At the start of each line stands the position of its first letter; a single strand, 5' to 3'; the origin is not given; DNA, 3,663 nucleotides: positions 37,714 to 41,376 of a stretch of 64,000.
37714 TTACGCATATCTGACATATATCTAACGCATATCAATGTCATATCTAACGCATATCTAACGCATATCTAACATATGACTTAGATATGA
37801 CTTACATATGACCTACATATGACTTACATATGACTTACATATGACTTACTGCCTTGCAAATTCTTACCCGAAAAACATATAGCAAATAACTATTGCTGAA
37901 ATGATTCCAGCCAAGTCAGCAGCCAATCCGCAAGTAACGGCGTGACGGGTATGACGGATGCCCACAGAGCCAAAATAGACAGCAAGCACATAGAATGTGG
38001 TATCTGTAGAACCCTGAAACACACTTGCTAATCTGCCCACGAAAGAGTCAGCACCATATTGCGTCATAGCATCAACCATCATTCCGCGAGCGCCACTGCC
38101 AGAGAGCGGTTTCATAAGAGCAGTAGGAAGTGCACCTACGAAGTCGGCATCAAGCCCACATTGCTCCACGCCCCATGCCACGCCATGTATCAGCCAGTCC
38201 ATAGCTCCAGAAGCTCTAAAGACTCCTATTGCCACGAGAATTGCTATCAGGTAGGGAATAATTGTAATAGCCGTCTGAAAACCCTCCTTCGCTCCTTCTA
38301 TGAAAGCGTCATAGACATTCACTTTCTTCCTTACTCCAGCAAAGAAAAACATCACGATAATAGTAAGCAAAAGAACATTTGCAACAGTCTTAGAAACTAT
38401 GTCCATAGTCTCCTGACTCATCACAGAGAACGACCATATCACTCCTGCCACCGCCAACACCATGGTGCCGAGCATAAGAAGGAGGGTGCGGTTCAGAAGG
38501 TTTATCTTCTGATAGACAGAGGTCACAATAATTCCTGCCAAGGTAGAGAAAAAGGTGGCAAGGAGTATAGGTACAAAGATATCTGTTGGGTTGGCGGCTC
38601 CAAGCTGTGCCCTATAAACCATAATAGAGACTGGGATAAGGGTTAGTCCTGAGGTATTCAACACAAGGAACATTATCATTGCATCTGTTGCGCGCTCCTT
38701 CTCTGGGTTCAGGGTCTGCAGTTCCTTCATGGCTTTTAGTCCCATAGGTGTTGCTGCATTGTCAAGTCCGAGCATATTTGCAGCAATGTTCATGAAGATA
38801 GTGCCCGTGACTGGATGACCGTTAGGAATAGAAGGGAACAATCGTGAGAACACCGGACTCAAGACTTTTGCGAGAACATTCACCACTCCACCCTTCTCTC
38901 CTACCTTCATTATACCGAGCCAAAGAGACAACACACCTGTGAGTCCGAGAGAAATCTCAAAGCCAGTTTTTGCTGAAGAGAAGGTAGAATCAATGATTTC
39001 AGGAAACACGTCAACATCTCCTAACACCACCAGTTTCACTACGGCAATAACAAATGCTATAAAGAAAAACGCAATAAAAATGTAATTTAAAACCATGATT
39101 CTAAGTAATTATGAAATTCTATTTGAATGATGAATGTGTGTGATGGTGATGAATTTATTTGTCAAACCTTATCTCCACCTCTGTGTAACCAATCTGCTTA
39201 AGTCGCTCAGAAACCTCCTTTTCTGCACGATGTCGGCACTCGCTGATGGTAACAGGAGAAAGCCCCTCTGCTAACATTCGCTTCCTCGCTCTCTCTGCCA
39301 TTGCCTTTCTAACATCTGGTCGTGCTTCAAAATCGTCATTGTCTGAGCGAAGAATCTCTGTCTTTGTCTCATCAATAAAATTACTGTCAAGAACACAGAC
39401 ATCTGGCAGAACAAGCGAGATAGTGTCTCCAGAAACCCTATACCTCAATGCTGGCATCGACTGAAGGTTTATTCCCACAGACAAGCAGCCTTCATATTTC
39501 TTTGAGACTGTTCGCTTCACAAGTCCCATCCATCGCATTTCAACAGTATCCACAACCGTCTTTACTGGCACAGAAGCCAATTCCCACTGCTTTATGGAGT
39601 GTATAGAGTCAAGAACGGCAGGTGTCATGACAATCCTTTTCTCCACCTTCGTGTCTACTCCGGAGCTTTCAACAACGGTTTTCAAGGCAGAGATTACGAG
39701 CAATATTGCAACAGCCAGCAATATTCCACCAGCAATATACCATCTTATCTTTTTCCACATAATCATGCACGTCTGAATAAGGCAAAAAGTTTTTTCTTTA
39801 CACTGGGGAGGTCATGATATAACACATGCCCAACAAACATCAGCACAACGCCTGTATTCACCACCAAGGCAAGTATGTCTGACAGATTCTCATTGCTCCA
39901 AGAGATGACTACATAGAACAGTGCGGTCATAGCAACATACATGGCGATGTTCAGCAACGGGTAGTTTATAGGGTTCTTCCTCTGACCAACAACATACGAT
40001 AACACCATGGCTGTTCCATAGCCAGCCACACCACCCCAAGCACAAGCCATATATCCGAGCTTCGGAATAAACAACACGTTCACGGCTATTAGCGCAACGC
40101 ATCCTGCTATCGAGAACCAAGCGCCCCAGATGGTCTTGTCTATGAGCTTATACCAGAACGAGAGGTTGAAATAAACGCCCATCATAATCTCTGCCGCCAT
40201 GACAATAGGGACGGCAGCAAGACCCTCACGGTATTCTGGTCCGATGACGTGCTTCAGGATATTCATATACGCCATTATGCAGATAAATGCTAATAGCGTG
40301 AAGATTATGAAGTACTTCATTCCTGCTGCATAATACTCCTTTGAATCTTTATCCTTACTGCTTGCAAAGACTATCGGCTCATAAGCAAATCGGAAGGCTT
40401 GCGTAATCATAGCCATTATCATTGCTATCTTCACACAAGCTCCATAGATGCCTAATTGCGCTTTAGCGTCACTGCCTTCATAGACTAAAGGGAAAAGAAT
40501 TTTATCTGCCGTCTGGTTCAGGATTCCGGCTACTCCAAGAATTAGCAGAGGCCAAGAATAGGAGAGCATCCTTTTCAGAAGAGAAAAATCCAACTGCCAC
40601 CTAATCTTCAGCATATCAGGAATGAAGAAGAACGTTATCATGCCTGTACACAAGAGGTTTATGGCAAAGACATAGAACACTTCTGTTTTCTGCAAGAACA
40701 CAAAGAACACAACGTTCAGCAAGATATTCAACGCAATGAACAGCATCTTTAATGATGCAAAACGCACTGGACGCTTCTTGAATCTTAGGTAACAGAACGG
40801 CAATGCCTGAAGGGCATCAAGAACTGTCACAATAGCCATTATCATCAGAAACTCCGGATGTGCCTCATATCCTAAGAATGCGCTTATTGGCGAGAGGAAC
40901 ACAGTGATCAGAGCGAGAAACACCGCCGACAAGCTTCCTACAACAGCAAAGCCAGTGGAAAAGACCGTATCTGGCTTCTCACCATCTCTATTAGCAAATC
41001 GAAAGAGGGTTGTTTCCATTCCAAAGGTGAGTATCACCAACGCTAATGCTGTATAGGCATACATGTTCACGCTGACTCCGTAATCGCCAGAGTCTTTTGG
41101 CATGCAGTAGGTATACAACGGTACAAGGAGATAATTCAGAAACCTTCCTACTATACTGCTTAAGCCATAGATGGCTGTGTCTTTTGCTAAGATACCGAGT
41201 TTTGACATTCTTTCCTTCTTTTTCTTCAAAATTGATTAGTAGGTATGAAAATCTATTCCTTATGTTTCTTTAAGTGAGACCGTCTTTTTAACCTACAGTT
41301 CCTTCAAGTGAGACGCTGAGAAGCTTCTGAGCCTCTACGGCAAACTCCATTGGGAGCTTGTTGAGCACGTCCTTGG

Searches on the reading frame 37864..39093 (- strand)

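Call 73: search_protein_families(library=pfam, proteins=[window:37864-39093:-], max_evalue=0.001)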
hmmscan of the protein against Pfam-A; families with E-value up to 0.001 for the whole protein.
window:37864-39093:- (409 aa): 1 family
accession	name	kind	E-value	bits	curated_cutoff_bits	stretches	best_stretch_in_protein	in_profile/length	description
PF07670.19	Gate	-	9.7e-25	87.5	29.6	2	50-157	3-97/104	Nucleoside recognition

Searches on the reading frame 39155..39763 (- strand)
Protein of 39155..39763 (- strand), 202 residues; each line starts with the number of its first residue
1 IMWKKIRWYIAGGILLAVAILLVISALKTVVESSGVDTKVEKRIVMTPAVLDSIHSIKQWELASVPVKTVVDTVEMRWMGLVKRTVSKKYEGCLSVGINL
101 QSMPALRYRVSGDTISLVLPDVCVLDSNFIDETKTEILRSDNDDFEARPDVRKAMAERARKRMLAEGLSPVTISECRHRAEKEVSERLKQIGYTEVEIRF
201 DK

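Call 73: search_protein_families(library=pfam, proteins=[window:39155-39763:-], max_evalue=0.001)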
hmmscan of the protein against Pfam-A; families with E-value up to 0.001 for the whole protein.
window:39155-39763:- (202 aa): 1 family
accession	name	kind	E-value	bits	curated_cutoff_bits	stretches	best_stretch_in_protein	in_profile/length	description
PF14014.11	DUF4230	-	3.9e-13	50.2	27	1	53-198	2-148/148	Protein of unknown function (DUF4230)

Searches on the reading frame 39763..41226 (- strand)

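Call 73: search_protein_families(library=pfam, proteins=[window:39763-41226:-], max_evalue=0.001)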
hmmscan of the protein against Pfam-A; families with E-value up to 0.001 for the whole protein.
window:39763-41226:- (487 aa): 1 family
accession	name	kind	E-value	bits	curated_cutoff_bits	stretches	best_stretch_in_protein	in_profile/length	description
PF13440.11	Polysacc_synt_3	-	7.7e-12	45.5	23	1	48-323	10-280/293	Polysaccharide biosynthesis protein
